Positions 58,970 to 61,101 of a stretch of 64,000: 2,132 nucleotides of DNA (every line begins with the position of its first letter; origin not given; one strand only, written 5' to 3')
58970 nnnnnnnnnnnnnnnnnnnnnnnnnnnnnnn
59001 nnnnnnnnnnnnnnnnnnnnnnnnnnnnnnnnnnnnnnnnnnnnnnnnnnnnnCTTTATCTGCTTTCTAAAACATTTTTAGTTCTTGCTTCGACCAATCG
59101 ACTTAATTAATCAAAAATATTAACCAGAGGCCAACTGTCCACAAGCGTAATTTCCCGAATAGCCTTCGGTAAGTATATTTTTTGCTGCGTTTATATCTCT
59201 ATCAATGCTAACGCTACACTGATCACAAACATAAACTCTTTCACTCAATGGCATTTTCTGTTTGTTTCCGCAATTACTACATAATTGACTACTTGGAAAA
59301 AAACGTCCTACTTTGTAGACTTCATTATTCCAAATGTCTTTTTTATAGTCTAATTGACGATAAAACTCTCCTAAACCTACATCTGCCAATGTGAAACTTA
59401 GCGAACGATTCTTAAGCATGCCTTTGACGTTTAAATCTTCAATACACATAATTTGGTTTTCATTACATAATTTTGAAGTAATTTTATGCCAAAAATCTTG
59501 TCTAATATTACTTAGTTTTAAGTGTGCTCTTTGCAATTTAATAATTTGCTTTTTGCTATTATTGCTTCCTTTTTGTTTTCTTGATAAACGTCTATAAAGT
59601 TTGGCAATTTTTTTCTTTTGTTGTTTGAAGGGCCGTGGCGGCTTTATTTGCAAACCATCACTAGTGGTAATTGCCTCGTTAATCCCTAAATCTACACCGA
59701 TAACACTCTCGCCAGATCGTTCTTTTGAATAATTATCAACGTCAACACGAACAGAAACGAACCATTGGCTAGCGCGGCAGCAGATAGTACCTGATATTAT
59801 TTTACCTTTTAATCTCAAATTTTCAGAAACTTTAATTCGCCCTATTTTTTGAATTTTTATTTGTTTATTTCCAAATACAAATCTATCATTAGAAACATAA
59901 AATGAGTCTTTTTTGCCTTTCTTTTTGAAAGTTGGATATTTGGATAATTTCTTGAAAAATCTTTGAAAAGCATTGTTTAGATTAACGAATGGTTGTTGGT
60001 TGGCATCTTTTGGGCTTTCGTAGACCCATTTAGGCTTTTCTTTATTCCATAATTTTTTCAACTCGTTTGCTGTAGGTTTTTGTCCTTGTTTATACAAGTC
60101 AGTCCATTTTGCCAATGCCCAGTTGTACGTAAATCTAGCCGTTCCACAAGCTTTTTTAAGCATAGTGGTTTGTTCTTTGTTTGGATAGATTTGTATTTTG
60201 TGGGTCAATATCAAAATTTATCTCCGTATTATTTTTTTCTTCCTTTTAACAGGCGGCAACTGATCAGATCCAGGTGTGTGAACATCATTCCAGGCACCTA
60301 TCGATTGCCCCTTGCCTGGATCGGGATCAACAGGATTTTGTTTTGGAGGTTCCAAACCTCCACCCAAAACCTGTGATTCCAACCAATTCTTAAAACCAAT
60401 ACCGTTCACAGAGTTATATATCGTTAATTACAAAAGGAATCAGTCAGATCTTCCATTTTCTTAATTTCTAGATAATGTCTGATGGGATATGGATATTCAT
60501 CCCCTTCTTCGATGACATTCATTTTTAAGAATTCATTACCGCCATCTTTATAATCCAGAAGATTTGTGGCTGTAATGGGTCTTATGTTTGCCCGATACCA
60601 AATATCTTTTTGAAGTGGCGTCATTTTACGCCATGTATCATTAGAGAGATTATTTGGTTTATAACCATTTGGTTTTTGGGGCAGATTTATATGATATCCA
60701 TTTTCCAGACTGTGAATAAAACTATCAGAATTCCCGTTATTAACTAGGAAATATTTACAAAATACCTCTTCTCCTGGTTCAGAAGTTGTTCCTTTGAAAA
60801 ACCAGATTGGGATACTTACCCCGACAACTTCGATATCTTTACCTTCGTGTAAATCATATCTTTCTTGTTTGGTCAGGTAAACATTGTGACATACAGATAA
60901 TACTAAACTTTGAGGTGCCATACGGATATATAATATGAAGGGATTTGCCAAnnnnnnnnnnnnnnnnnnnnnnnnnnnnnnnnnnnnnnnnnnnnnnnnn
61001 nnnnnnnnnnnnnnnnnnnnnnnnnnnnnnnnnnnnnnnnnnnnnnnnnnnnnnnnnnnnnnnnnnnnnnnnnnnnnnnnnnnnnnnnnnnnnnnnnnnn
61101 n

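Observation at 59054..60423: IS200/IS605 tnpB-only insertion (probable omega-RNA-guided TnpB) inside the phage genome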

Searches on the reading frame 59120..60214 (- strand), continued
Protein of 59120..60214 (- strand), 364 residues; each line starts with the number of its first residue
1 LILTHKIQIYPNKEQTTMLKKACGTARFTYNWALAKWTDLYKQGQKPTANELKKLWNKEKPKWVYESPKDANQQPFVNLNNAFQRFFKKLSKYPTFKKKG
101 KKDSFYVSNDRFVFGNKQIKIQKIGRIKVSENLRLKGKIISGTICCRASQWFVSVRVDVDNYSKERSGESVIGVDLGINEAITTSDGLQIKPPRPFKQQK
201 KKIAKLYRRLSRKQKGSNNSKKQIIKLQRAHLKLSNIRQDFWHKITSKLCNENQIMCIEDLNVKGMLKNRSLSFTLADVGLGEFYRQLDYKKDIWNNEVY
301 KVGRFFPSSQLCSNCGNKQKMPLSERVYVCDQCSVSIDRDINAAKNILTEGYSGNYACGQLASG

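Call 58: search_solved_structures(query=window:59120-60214:-, max_evalue=0.001, show_alignments=2)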
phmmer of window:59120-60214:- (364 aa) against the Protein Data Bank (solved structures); distinct sequences matched with E-value up to 0.001: 14.
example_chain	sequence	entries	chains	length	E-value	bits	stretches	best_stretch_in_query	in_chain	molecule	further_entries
9yyg_A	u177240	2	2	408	1.4e-64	221.5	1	7-351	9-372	AI-designed RNA-guided nuclease | AI-generated RNA-guided nuclease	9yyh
8bf8_A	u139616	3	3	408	3.4e-57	197.2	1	7-351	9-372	RNA-guided DNA endonuclease TnpB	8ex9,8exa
8h1j_A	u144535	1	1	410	3.4e-57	197.2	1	7-351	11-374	RNA-guided DNA endonuclease TnpB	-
8iaz_A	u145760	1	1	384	2.9e-43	151.4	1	4-347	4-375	Transposase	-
9j09_A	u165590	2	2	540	1.8e-29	106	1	137-351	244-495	Transposase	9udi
9jfo_A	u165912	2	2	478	7.2e-24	87.6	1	228-349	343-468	LaTranC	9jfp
9jfq_A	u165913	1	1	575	1.4e-23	86.6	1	228-349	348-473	LaTranC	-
9b0l_P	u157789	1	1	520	2.3e-15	59.6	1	162-352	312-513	TnpB-like protein L79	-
8j1j_A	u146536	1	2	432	1.5e-05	27.3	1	147-348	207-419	Transposase IS605 OrfB C-terminal domain-containing protein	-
8j12_A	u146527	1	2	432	2.6e-05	26.5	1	147-348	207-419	Transposase IS605 OrfB C-terminal domain-containing protein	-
23vu_A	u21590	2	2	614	0.0002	23.7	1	236-349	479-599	UnCas12m4a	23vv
7wju_A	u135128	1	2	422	0.0003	23.1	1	147-348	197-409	OrfB_Zn_ribbon domain-containing protein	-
8dzj_A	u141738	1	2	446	0.00035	22.8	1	147-348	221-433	OrfB_Zn_ribbon domain-containing protein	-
8j3r_A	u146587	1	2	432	0.00056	22.2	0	147-348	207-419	Transposase IS605 OrfB C-terminal domain-containing protein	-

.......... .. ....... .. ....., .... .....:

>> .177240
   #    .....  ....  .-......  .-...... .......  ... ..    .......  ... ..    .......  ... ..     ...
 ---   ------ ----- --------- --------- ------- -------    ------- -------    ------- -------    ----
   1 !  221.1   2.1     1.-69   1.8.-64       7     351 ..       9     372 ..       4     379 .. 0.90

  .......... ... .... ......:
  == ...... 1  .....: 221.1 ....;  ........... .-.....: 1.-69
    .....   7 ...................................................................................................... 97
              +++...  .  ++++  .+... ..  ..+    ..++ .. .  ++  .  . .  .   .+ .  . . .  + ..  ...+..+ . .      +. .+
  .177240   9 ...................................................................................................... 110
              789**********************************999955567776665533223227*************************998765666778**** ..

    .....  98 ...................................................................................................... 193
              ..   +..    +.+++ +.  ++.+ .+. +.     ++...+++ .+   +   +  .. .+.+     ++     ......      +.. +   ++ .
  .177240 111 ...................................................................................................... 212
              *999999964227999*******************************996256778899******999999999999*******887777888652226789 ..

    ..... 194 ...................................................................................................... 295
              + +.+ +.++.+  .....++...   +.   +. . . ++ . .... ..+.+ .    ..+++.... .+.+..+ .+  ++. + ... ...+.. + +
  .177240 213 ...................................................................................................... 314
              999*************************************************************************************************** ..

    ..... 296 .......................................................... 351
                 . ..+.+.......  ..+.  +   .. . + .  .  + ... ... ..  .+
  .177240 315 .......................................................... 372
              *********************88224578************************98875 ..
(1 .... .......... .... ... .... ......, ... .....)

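Call 59: search_protein_families(library=ncbifam, proteins=[window:59120-60214:-, L004:4411-5004:+, L215:57-659:+], max_evalue=0.001)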
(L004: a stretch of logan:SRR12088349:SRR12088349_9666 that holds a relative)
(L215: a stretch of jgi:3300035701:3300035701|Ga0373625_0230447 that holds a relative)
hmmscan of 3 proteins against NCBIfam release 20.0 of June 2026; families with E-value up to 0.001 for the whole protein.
window:59120-60214:- (364 aa): 5 families
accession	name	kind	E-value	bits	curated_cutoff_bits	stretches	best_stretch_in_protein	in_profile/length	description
NF038281.1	IS200_TnpB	exception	2.8e-94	316.2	425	1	5-351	4-359/360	IS200/IS605 family element RNA-guided endonuclease TnpB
NF040570.1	guided_TnpB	subfamily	2.4e-85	287.2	100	1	6-349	2-388/389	RNA-guided endonuclease TnpB family protein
NF038280.1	IS607_TnpB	exception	5.9e-59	200.1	350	1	4-359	5-400/431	IS607 family element RNA-guided endonuclease TnpB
NF038192.1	V_cas_c2c8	exception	8.8e-25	87.7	350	1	60-268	143-384/457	type V CRISPR-associated protein C2c8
TIGR01766.2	TIGR01766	domain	0.00011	22.7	32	1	236-293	3-67/82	IS200/IS605 family accessory protein TnpB-related protein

L004:4411-5004:+ (197 aa): 5 families
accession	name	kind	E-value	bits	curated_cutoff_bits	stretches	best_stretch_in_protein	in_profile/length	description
NF033518.0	transpos_IS607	equivalog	7e-63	211.5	110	1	6-189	2-187/187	IS607 family transposase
NF041201.1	recomb_XisF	equivalog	9.1e-13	48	375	1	59-170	2-114/465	fdxN element excision recombinase XisF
NF049883.1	resolv_YneB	equivalog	5.9e-08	32.4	175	1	58-134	2-80/211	YneB family resolvase-like protein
NF009949.0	PRK13413.1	equivalog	1.4e-07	31.4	272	1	59-134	3-75/203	master DNA invertase Mpi family serine-type recombinase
NF047344.1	SCCmet_CcrA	equivalog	0.00011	21.5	700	1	57-158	3-105/442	cassette chromosome recombinase CcrA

L215:57-659:+ (200 aa): 9 families
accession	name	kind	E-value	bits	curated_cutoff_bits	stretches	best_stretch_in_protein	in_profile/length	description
NF033518.0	transpos_IS607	equivalog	6.5e-60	201.9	110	1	9-192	2-186/187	IS607 family transposase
NF049883.1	resolv_YneB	equivalog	3.3e-11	43.1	175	1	61-195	1-140/211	YneB family resolvase-like protein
NF041201.1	recomb_XisF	equivalog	4.5e-09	35.8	375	1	63-188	2-128/465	fdxN element excision recombinase XisF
NF047375.1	HeatShock_HspR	equivalog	5.7e-08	32.7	105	1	4-51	3-50/92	heat shock protein transcriptional repressor HspR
NF033787.1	HTH_BldC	subfamily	2.7e-07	30.3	77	1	3-50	1-48/49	BldC family transcriptional regulator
NF009949.0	PRK13413.1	equivalog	8.7e-06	25.5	272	1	63-157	3-97/203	master DNA invertase Mpi family serine-type recombinase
NF052513.1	TransRegCarH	equivalog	0.00017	20.9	400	1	18-76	20-81/274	HTH-type transcriptional repressor CarH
NF047377.1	heat_HspR_dupli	exception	0.00066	19.2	300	0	8-50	9-51/214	heat shock protein transcriptional repressor HspR, fused homodimer type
NF011617.0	PRK15043.1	equivalog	0.00082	18.7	417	0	4-55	3-55/243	HTH-type transcriptional regulator MlrA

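Call 83: search_solved_structures(query=window:59120-60214:-, max_evalue=1e-40, show_alignments=4)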
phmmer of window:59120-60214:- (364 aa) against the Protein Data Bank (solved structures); distinct sequences matched with E-value up to 1e-40: 4.
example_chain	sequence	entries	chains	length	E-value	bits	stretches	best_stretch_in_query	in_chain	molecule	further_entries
9yyg_A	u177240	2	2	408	1.4e-64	221.5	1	7-351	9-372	AI-designed RNA-guided nuclease | AI-generated RNA-guided nuclease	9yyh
8bf8_A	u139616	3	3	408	3.4e-57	197.2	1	7-351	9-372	RNA-guided DNA endonuclease TnpB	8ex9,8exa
8h1j_A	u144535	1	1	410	3.4e-57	197.2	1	7-351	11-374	RNA-guided DNA endonuclease TnpB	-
8iaz_A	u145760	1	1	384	2.9e-43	151.4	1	4-347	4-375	Transposase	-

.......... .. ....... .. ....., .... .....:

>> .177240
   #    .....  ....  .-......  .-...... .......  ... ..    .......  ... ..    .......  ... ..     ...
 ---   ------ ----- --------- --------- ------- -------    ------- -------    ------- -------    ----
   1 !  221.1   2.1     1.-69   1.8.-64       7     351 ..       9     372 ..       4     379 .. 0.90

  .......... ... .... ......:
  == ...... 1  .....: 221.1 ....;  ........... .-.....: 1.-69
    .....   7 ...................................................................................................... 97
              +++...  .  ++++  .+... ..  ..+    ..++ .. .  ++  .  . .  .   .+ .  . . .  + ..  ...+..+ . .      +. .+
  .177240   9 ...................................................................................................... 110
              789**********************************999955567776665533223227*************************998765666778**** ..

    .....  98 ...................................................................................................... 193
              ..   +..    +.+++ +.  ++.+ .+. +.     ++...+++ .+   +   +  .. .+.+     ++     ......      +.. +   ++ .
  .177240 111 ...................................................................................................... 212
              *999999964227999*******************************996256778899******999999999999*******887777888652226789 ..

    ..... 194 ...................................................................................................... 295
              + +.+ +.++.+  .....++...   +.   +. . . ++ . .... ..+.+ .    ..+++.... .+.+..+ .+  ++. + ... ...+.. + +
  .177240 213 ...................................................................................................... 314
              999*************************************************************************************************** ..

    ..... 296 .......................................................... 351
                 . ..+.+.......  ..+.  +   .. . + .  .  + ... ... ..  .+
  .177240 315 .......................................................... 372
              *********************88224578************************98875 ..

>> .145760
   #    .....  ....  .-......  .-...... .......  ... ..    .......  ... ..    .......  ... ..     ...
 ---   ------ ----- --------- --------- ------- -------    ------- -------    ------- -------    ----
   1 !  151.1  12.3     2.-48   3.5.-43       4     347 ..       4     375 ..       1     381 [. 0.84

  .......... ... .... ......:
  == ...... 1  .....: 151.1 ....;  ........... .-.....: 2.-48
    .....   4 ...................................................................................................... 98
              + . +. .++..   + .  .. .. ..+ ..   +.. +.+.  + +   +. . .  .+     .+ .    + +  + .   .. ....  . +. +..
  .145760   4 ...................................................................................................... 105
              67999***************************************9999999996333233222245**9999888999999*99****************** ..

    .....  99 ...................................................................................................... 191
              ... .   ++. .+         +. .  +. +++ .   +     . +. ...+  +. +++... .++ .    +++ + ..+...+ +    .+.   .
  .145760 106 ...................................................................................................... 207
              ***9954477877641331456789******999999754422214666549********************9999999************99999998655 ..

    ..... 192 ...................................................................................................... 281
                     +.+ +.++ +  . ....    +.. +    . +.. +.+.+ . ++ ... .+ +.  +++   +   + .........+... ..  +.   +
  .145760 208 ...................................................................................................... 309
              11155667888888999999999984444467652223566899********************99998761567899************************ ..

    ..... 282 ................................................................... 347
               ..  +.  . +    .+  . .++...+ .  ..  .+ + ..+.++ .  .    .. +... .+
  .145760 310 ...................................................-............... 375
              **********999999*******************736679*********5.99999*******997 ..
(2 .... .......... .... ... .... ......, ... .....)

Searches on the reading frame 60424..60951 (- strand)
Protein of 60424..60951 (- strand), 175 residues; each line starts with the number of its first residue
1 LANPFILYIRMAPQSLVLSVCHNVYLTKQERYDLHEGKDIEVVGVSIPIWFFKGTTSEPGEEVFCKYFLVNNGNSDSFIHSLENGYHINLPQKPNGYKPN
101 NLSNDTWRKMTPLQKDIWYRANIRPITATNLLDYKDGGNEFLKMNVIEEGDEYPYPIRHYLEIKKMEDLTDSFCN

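Call 4: search_protein_families(library=pfam, proteins=[window:60424-60951:-], max_evalue=0.01)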
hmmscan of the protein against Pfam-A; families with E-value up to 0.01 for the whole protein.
window:60424-60951:- (175 aa): 0 families

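Call 11: find_related_loci(query=window:60424-60951:-, collection=viral_contigs, flank=6000)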
Query window:60424-60951:- (175 aa) in viral_contigs; peptide patterns used: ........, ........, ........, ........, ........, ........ (x = any residue, [..] = any of these).
4 stretches matched a pattern, but none encodes a relative of the query by tblastn (E <= 1e-3).
